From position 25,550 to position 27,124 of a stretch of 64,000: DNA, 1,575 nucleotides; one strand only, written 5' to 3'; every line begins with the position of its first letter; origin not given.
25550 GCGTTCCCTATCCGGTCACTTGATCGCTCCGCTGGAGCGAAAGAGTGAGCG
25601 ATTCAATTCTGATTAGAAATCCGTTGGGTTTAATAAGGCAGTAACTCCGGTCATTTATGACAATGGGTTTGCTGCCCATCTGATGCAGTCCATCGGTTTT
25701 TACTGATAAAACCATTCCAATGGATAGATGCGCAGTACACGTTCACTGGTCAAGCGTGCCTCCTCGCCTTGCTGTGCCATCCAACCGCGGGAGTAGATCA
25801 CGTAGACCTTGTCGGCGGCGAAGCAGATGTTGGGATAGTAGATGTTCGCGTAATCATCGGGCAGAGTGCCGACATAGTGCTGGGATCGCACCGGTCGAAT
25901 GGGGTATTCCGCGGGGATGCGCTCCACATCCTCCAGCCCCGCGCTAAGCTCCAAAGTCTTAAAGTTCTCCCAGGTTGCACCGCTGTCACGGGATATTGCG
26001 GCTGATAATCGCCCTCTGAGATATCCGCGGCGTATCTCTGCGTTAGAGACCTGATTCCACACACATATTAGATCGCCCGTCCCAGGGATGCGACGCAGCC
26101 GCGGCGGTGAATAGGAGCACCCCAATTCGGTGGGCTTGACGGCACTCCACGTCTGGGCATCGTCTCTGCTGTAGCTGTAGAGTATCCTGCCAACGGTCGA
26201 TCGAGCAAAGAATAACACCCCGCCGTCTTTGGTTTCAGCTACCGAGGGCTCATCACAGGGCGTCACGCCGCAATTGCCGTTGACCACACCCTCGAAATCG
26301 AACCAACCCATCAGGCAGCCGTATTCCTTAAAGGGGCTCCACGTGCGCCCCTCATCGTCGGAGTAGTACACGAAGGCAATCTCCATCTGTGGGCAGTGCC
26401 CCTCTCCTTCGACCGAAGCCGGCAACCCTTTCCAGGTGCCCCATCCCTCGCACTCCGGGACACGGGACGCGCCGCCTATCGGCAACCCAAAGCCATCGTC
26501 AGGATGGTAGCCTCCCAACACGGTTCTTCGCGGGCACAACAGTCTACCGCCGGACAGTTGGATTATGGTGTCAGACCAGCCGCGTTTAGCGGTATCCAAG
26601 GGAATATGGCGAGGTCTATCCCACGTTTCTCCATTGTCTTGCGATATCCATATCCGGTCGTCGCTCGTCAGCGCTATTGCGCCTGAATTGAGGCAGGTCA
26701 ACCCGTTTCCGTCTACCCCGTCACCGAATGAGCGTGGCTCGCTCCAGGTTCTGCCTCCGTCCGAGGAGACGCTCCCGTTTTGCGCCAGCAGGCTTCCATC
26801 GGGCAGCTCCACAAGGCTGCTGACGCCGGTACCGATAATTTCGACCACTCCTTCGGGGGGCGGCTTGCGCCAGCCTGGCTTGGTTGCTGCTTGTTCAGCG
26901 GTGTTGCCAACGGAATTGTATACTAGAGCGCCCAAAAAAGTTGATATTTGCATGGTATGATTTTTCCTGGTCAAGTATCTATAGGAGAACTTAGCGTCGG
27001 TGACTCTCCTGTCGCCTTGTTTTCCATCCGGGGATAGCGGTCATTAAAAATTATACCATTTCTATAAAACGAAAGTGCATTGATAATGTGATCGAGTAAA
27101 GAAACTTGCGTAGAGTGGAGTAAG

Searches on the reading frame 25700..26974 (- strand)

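Call 11: search_protein_families(library=pfam, proteins=[window:25700-26974:-], max_evalue=0.01)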
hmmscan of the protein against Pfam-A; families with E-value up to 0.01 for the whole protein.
window:25700-26974:- (424 aa): 4 families
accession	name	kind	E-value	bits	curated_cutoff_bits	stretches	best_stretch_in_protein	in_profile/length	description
PF13088.12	BNR_2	-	1.2e-21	77.7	31.4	1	109-388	85-272/277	BNR repeat-like domain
PF15902.12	Sortilin-Vps10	-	2.9e-08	33.4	33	1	68-120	4-59/446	Sortilin, neurotensin receptor 3,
PF02012.26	BNR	-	3.3e-08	32.8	27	0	203-214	1-12/12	BNR/Asp-box repeat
PF24316.1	Tli3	-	0.00059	20.6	27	0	199-213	83-97/129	T6SS Tli3 immunity protein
